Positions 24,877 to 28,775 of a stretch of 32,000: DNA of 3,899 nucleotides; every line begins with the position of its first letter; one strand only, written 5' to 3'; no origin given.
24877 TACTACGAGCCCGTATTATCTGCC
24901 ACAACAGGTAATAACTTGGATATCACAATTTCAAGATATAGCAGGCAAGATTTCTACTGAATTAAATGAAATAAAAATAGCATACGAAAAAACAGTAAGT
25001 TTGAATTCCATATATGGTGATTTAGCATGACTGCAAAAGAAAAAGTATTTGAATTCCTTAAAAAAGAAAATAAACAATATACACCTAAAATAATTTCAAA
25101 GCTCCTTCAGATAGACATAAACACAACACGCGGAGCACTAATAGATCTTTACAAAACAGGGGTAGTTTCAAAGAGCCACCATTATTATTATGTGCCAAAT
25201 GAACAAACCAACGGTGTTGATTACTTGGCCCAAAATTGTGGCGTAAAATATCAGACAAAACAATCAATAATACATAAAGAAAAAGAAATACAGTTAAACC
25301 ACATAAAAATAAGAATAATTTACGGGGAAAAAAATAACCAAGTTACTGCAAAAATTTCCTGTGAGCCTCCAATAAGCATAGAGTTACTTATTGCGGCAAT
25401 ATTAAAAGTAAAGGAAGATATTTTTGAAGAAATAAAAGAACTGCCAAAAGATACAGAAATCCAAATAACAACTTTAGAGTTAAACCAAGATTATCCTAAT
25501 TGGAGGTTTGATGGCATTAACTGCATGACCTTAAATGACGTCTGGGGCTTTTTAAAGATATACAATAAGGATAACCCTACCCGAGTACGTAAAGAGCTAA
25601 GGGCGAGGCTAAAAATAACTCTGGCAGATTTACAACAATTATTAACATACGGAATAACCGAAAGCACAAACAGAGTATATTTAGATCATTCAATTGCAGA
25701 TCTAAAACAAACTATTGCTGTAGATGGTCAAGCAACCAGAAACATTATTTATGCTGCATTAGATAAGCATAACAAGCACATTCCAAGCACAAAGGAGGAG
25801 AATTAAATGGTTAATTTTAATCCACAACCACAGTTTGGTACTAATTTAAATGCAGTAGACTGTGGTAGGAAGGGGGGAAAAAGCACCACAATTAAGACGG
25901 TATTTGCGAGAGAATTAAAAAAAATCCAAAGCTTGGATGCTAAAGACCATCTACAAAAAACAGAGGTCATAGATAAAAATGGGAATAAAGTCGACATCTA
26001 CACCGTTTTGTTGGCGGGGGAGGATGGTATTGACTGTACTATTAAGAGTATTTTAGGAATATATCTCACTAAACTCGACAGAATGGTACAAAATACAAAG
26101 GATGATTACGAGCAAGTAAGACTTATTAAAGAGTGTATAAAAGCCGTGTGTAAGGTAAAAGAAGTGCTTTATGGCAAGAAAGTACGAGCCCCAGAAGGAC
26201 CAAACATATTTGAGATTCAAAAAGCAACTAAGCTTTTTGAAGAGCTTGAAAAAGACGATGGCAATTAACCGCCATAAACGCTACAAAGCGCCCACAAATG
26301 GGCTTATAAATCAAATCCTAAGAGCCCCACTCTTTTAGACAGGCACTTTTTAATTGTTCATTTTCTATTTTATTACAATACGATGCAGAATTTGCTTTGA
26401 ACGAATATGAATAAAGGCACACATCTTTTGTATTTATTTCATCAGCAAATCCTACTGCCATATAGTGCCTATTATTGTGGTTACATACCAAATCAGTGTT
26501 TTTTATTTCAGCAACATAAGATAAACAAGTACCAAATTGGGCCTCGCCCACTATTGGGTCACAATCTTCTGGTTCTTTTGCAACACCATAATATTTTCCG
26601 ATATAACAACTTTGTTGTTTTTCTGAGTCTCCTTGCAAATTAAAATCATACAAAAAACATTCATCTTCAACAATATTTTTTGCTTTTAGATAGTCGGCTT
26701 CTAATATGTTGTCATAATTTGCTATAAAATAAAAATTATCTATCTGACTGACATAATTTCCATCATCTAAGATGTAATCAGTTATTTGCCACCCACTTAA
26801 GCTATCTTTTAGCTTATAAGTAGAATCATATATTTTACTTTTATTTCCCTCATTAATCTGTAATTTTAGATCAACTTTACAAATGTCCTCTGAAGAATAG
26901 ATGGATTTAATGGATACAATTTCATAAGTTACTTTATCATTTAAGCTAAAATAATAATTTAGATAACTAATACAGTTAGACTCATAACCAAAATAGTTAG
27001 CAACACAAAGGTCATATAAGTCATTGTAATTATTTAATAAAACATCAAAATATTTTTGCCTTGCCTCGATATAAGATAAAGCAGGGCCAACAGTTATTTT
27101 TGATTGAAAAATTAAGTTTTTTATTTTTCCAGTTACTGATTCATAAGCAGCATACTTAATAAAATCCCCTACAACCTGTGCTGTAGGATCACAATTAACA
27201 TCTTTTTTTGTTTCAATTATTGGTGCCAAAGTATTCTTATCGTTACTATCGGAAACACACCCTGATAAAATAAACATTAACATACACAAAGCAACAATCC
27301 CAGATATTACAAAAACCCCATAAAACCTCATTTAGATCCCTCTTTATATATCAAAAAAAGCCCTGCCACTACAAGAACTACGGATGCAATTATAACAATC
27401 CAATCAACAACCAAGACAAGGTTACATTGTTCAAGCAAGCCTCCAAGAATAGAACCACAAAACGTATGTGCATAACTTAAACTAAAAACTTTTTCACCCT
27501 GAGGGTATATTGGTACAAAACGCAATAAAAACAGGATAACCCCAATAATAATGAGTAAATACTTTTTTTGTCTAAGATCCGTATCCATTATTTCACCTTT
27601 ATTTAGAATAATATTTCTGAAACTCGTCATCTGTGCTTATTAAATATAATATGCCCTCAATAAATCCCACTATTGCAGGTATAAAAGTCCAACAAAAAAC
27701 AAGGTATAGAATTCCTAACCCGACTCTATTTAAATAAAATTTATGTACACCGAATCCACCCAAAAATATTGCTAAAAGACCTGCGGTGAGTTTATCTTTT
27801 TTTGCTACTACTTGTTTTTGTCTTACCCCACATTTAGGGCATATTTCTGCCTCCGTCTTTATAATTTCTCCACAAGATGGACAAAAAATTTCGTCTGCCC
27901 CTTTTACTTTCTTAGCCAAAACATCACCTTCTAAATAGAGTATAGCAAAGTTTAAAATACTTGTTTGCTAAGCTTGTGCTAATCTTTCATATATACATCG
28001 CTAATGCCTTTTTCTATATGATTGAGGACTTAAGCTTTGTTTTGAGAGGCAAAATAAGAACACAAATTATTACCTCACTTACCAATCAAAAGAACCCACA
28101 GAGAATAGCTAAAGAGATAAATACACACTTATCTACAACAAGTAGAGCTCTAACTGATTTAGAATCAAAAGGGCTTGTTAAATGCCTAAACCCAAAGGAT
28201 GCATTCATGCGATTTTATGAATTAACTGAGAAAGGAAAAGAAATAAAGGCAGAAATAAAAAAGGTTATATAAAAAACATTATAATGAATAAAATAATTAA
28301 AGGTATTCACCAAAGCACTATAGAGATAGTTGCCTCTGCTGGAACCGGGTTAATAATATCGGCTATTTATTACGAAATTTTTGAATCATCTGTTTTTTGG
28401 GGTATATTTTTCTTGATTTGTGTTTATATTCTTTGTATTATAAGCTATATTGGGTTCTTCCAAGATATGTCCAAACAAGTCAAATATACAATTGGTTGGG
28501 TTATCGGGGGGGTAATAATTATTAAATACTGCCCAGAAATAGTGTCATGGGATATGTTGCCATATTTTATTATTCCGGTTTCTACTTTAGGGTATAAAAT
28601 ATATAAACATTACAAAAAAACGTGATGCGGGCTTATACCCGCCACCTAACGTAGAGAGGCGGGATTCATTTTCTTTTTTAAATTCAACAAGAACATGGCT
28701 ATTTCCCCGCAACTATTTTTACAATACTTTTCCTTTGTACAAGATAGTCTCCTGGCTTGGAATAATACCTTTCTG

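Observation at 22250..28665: ~6.4-kb integrated element in tRNA-Tyr with no recognisable capsid, replicase or packaging genes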

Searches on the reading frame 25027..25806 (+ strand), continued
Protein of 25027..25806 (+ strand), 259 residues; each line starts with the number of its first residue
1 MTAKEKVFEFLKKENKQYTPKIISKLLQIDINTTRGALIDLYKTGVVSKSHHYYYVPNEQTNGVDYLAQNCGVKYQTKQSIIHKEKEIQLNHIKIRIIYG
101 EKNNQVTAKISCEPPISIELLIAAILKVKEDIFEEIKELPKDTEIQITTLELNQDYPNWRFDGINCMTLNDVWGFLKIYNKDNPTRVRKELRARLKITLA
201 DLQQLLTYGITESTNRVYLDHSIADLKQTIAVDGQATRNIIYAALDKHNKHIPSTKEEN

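Call 108: search_dna_similar(query=window:25027-25806:+, collection=plasmids, mode=protein, max_evalue=0.01, max_rows=10)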
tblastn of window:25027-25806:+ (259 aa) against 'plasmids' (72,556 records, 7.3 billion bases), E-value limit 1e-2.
No match.

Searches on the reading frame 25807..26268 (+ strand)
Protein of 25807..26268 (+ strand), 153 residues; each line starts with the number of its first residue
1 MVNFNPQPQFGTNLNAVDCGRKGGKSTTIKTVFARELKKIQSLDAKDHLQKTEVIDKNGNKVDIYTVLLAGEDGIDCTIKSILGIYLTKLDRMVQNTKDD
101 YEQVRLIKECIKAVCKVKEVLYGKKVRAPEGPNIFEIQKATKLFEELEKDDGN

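Call 11: search_protein_families(library=pfam, max_evalue=0.1, proteins=[window:25807-26268:+])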
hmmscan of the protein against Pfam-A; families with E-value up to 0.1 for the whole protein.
window:25807-26268:+ (153 aa): 0 families

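Call 17: search_protein_families(library=ncbifam, max_evalue=0.01, proteins=[window:25807-26268:+])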
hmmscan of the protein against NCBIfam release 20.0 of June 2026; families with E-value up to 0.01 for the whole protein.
window:25807-26268:+ (153 aa): 0 families

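Call 18: search_protein_families(library=phrogs, max_evalue=0.01, proteins=[window:25807-26268:+])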
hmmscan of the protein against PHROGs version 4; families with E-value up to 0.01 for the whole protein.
window:25807-26268:+ (153 aa): 0 families

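Call 64: search_solved_structures(query=window:25807-26268:+, max_evalue=1)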
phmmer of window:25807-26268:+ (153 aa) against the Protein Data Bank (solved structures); distinct sequences matched with E-value up to 1: 2.
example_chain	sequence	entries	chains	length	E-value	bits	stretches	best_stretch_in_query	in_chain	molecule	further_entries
6n1x_A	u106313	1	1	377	0.59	13.5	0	43-144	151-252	Glycosyltransferase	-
6d9t_A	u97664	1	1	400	0.66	13.3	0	44-144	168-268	Glycosyl transferase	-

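Call 65: search_protein_families(library=padloc, max_evalue=0.01, proteins=[window:25807-26268:+])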
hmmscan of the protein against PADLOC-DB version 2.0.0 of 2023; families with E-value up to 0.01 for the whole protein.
window:25807-26268:+ (153 aa): 0 families

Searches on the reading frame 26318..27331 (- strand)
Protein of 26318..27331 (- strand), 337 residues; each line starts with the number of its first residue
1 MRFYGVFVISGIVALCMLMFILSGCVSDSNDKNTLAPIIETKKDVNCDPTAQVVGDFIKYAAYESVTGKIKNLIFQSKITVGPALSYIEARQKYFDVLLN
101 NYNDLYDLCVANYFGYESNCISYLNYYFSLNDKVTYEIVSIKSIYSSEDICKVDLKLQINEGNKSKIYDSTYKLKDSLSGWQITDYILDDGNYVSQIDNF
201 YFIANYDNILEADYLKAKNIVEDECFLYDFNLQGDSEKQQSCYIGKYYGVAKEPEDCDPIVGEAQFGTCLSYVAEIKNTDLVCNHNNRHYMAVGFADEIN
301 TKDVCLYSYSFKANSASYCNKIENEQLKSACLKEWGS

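Call 11: search_protein_families(library=pfam, max_evalue=0.1, proteins=[window:26318-27331:-])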
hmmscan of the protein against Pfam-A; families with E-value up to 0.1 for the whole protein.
window:26318-27331:- (337 aa): 0 families

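Call 17: search_protein_families(library=ncbifam, max_evalue=0.01, proteins=[window:26318-27331:-])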
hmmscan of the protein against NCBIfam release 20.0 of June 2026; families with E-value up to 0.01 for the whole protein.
window:26318-27331:- (337 aa): 0 families

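Call 18: search_protein_families(library=phrogs, max_evalue=0.01, proteins=[window:26318-27331:-])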
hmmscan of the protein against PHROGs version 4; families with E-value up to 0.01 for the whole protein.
window:26318-27331:- (337 aa): 0 families

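Call 62: search_solved_structures(query=window:26318-27331:-, max_evalue=1)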
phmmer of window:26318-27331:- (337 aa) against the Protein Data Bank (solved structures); distinct sequences matched with E-value up to 1: 0.

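Call 65: search_protein_families(library=padloc, max_evalue=0.01, proteins=[window:26318-27331:-])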
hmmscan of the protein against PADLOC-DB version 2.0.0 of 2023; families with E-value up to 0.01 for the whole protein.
window:26318-27331:- (337 aa): 1 family
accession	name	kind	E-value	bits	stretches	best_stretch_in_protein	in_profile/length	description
PDLC02046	Cas7d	-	0.0089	13.2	0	37-105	172-243/305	-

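Call 109: search_dna_similar(query=window:26318-27331:-, collection=phages, mode=protein, max_evalue=0.01, max_rows=10)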
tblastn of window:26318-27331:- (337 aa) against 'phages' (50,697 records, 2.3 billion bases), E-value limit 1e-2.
No match.

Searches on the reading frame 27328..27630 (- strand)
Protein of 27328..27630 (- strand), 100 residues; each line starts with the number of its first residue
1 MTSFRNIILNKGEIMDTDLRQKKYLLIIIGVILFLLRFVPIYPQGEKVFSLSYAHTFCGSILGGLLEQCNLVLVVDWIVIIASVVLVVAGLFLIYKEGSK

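Call 11: search_protein_families(library=pfam, max_evalue=0.1, proteins=[window:27328-27630:-])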
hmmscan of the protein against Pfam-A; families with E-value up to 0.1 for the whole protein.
window:27328-27630:- (100 aa): 4 families
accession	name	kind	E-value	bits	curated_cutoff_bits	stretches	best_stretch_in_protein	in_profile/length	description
PF18303.6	Saf_2TM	-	0.01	16.2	29.5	1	20-96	19-88/152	SAVED-fused 2TM effector domain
PF20482.3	DUF6722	-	0.031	15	27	0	56-93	12-49/49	Family of unknown function (DUF6722)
PF00689.26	Cation_ATPase_C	-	0.035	14.3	27.3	1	12-88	108-166/175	Cation transporting ATPase, C-terminus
PF11297.13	DUF3098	-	0.067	13.2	25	0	77-99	7-29/67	Protein of unknown function (DUF3098)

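Call 17: search_protein_families(library=ncbifam, max_evalue=0.01, proteins=[window:27328-27630:-])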
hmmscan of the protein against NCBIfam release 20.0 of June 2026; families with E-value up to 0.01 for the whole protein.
window:27328-27630:- (100 aa): 0 families

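Call 18: search_protein_families(library=phrogs, max_evalue=0.01, proteins=[window:27328-27630:-])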
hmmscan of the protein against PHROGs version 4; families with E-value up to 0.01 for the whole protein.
window:27328-27630:- (100 aa): 0 families

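Call 65: search_protein_families(library=padloc, max_evalue=0.01, proteins=[window:27328-27630:-])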
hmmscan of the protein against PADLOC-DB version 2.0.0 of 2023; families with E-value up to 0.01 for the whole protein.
window:27328-27630:- (100 aa): 0 families

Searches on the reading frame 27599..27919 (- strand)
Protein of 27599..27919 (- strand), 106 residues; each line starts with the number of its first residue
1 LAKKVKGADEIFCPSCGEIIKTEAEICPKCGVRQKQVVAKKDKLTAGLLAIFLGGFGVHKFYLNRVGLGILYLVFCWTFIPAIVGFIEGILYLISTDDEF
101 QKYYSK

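Call 11: search_protein_families(library=pfam, max_evalue=0.1, proteins=[window:27599-27919:-])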
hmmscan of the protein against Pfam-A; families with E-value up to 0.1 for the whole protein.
window:27599-27919:- (106 aa): 21 families
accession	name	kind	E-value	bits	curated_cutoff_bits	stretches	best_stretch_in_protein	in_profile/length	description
PF05154.21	TM2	-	5.4e-18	65.4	27.9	1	40-90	2-51/51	TM2 domain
PF13248.11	Zn_ribbon_3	-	8.8e-08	31.8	27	1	13-33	5-25/26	zinc-ribbon domain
PF13240.11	Zn_Ribbon_1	-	1.2e-05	25.4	25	1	12-31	1-20/23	zinc-ribbon domain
PF12773.13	DZR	-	3.1e-05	24.5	27.3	1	10-31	24-45/45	Double zinc ribbon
PF10571.15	UPF0547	-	0.00019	21.9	29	1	13-31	3-21/26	Uncharacterised protein family UPF0547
PF10601.15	zf-LITAF-like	-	0.0022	18.5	23.8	0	9-24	4-19/70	LITAF-like zinc ribbon domain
PF08271.17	Zn_Ribbon_TF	-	0.0029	17.5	29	0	10-21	19-30/43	TFIIB zinc-binding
PF18912.6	DZR_2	-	0.0036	17.5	27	1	13-31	10-28/56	Double zinc ribbon domain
PF24463.1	DUF7577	-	0.0075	16.3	28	1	10-31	2-23/27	Domain of unknown function (DUF7577)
PF01155.25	HypA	-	0.0084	16.6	28.9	1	10-39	70-101/112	Hydrogenase/urease nickel incorporation, metallochaperone, hypA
PF17032.10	Zn_ribbon_15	-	0.009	17.2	28.9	1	9-31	51-73/73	zinc-ribbon family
PF21349.2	RUBY_RBDX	-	0.014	15.2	26.5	1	13-35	3-27/30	Rubrerythrin, rubredoxin-like domain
PF19335.5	HMBD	-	0.015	15.6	23.6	1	13-31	4-22/28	Heavy metal binding domain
PF14690.11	Zn_ribbon_ISL3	-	0.016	16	25.5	0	25-37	3-15/47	zinc-finger of transposase IS204/IS1001/IS1096/IS1165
PF23458.2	DUF7130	-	0.017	15.5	35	1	13-40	56-86/89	Domain of unknown function (DUF7130)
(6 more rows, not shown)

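Call 17: search_protein_families(library=ncbifam, max_evalue=0.01, proteins=[window:27599-27919:-])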
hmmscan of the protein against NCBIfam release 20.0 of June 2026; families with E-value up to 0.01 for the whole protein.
window:27599-27919:- (106 aa): 3 families
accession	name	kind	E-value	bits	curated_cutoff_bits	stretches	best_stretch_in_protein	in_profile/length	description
NF049953.1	ribbon_DG_selen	exception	0.0006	19.8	130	1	7-33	144-170/172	zinc ribbon-containing (seleno)protein DG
NF033497.1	rubre_like_arch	subfamily_domain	0.0062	16.2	32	1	13-31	3-23/34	rubrerythrin-like domain-containing protein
TIGR04104.1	cxxc_20_cxxc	subfamily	0.0081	16.5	45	0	26-80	27-79/93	TIGR04104 family putative zinc finger protein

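Call 18: search_protein_families(library=phrogs, max_evalue=0.01, proteins=[window:27599-27919:-])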
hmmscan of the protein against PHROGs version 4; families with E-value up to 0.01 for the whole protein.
window:27599-27919:- (106 aa): 21 families
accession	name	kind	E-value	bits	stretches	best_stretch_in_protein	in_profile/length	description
phrog_10680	-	unknown function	1.1e-31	110.8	1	22-105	60-140/144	-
phrog_10292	-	unknown function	1e-22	81.6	1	11-102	4-111/136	-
phrog_33436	-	unknown function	4.8e-12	47.1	1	41-106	2-73/117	-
phrog_16989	-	moron, auxiliary metabolic gene and host takeover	1.4e-06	29.4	1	8-39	4-35/122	membrane protein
phrog_8793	-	unknown function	3e-06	28.6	1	41-78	2-39/81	-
phrog_27357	-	unknown function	7.7e-06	27.2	1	21-96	17-90/112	-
phrog_21924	-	unknown function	8.1e-06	27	1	33-94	45-107/132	-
phrog_14275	-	unknown function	8.1e-05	23.4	1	11-51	4-44/178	-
phrog_10772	-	unknown function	0.0002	22.5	1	42-80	3-42/82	-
phrog_22651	-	unknown function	0.00027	22.1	1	41-96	2-53/111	-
phrog_9700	-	unknown function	0.00046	20.2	1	9-40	5-36/483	-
phrog_19462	-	unknown function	0.00082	20.9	1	26-79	6-59/97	-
phrog_6586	-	unknown function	0.00091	20.1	1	11-43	4-36/129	-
phrog_2546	-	unknown function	0.0017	19.6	1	11-44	1-34/180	-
phrog_6332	-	unknown function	0.0027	18.6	1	5-35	2-31/60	-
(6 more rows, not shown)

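Call 65: search_protein_families(library=padloc, max_evalue=0.01, proteins=[window:27599-27919:-])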
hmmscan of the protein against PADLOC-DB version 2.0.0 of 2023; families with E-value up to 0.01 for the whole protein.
window:27599-27919:- (106 aa): 0 families

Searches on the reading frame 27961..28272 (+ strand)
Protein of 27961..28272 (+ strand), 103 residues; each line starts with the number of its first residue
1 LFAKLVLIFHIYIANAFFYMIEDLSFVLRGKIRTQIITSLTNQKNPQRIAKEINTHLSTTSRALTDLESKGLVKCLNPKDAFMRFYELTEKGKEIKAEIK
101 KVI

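Call 11: search_protein_families(library=pfam, max_evalue=0.1, proteins=[window:27961-28272:+])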
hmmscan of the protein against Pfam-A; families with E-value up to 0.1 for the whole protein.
window:27961-28272:+ (103 aa): 22 families
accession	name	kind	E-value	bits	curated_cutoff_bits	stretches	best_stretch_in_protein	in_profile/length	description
PF14947.12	HTH_45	-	1.1e-05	25.8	25.5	1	31-102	6-72/77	Winged helix-turn-helix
PF25213.1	HVO_A0261_N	-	5.5e-05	23.4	35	1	22-100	2-75/86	HVO_A0261 N-terminal domain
PF01047.28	MarR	-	0.00012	22.3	24.6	1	44-74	18-48/59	MarR family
PF07381.18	EarA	-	0.00055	20.1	22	1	29-97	7-88/90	EarA-like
PF13545.12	HTH_Crp_2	-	0.00079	19.8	27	1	47-74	26-53/70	Crp-like helix-turn-helix domain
PF13463.12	HTH_27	-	0.003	18.2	22.2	1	42-92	17-68/68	Winged helix DNA-binding domain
PF09339.16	HTH_IclR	-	0.0035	17.5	22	1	42-73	14-48/52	IclR helix-turn-helix domain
PF12802.13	MarR_2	-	0.0047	17.5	27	1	45-80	22-58/61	MarR family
PF04458.17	DUF505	-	0.0059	15.5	28.7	1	54-101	362-408/622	Protein of unknown function (DUF505)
PF14277.12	DUF4364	-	0.006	16.8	26.9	1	39-101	15-75/162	Domain of unknown function (DUF4364)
PF01325.25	Fe_dep_repress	-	0.014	16.1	26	1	46-74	25-53/60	Iron dependent repressor, N-terminal DNA binding domain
PF13730.12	HTH_36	-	0.014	15.6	25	1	47-73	29-55/55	Helix-turn-helix domain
PF08100.18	Dimerisation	-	0.021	15.1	25.6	1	25-91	19-86/93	O-methyltransferase dimerisation domain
PF01978.25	TrmB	-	0.025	14.9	25.6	1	43-76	22-55/68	Sugar-specific transcriptional regulator TrmB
PF13412.12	HTH_24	-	0.026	14.5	21.9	1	47-74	21-48/48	Winged helix-turn-helix DNA-binding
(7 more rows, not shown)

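Call 17: search_protein_families(library=ncbifam, max_evalue=0.01, proteins=[window:27961-28272:+])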
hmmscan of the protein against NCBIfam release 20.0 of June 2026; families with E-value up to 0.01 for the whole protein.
window:27961-28272:+ (103 aa): 9 families
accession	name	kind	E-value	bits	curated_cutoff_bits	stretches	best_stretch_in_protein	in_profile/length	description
TIGR01884.1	cas_HTH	subfamily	2.9e-06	26.8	60.2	1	35-81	146-194/202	CRISPR-associated CARF protein Csa3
NF053610.1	Sso10a_fam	subfamily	2.2e-05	24.4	60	1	31-95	5-63/64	Sso10a family chromatin protein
NF033788.1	HTH_metalloreg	subfamily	0.00013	21.7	55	1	28-89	8-69/77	metalloregulator ArsR/SmtB family transcription factor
NF045593.1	bilirub_TF_BilQ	equivalog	0.00015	21.5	125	1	46-102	47-104/135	bilirubin utilization transcriptional regulator BilQ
NF038251.1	AdcR_fam_Zn_TF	equivalog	0.0005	20.3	175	1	42-99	48-106/143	zinc-dependent MarR family transcriptional regulator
NF053755.1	MsvR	equivalog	0.00065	19.5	220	1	27-89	9-73/236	transcriptional factor MsvR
NF047563.1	modulin_PmtR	equivalog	0.0032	17.5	200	1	45-84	38-77/125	PSM export ABC transporter transcriptional regulator PmtR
NF003210.0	PRK04172.1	equivalog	0.0037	16.1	350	1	36-97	11-71/496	phenylalanine--tRNA ligase subunit alpha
NF011848.0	PRK15320.1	equivalog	0.0075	15.5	508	1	36-94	16-73/251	transcriptional activator SprB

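Call 18: search_protein_families(library=phrogs, max_evalue=0.01, proteins=[window:27961-28272:+])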
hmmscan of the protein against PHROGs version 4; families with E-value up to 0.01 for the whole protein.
window:27961-28272:+ (103 aa): 5 families
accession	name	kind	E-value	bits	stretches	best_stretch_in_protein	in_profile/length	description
phrog_12817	-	transcription regulation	1.6e-08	35.6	1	32-102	76-146/151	transcriptional regulator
phrog_2440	-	transcription regulation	3.2e-05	24.8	1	36-94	33-93/126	transcriptional regulator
phrog_2030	-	transcription regulation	0.0045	17.7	1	35-94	21-80/202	transcriptional regulator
phrog_1368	-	transcription regulation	0.0086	16.8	0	47-101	31-84/101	transcriptional regulator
phrog_11046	-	transcription regulation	0.0099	16.7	0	46-102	26-83/94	transcriptional regulator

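Call 65: search_protein_families(library=padloc, max_evalue=0.01, proteins=[window:27961-28272:+])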
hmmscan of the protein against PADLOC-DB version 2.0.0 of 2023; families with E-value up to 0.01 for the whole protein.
window:27961-28272:+ (103 aa): 13 families
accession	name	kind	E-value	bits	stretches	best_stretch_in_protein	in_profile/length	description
PDLC01434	CasR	-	1.3e-07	29.7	1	33-84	130-181/191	"CAS-I,CAS-II,CAS-III,CAS-IV,CAS-V,CAS-VI; associated_signaling"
PDLC01848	CARF3--CARF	-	1.4e-07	29.4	1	31-94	137-191/197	-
PDLC01879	CARF3--CARF_TM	-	4.8e-07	27.6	1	47-93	174-214/222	-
PDLC01268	CasR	-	9.8e-06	23.6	1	34-77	127-169/179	"CAS-I,CAS-II,CAS-III,CAS-IV,CAS-V,CAS-VI; associated_signaling"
PDLC01857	CARF3--CARF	-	1.5e-05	22.7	1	31-77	131-177/201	-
PDLC01044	Csa3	-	4.1e-05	21.6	1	39-94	144-192/194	Type I-A associated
PDLC01438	Csa3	-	5.6e-05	21.3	1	27-94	144-207/305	"CAS-I,CAS-II,CAS-III,CAS-IV,CAS-V,CAS-VI; associated_signaling"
PDLC03875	LmuC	-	0.0013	16.7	1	52-100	62-108/149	-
PDLC01854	CARF3--CARF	-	0.0013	16.4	1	34-83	148-195/208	-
PDLC01865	CARF3--CARF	-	0.0017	16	1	33-97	151-212/215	-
PDLC01853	CARF3--CARF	-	0.0039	14.9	1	34-81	145-193/209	-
PDLC03869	LmuC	-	0.0045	14.7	1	57-100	89-130/168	-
PDLC01720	Csa3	-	0.0076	14.8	1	51-100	50-100/118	Csa3_1_CAS-I-II-III-IV-V-VI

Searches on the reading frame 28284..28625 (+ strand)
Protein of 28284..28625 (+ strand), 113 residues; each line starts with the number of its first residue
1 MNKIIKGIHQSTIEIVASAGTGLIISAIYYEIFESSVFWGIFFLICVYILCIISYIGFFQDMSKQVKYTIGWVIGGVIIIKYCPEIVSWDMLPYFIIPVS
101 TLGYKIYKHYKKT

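Call 11: search_protein_families(library=pfam, max_evalue=0.1, proteins=[window:28284-28625:+])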
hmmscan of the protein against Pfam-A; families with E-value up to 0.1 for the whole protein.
window:28284-28625:+ (113 aa): 2 families
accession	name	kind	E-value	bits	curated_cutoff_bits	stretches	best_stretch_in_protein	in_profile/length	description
PF02674.22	Colicin_V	-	0.0026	18.2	29.3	1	45-89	4-48/144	Colicin V production protein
PF04956.18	TrbC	-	0.037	14.7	27.9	1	39-88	49-96/98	TrbC/VIRB2 pilin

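Call 18: search_protein_families(library=phrogs, max_evalue=0.01, proteins=[window:28284-28625:+])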
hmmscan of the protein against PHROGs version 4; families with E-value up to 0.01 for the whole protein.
window:28284-28625:+ (113 aa): 0 families

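Call 65: search_protein_families(library=padloc, max_evalue=0.01, proteins=[window:28284-28625:+])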
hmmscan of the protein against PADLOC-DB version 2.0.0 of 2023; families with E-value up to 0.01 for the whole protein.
window:28284-28625:+ (113 aa): 0 families
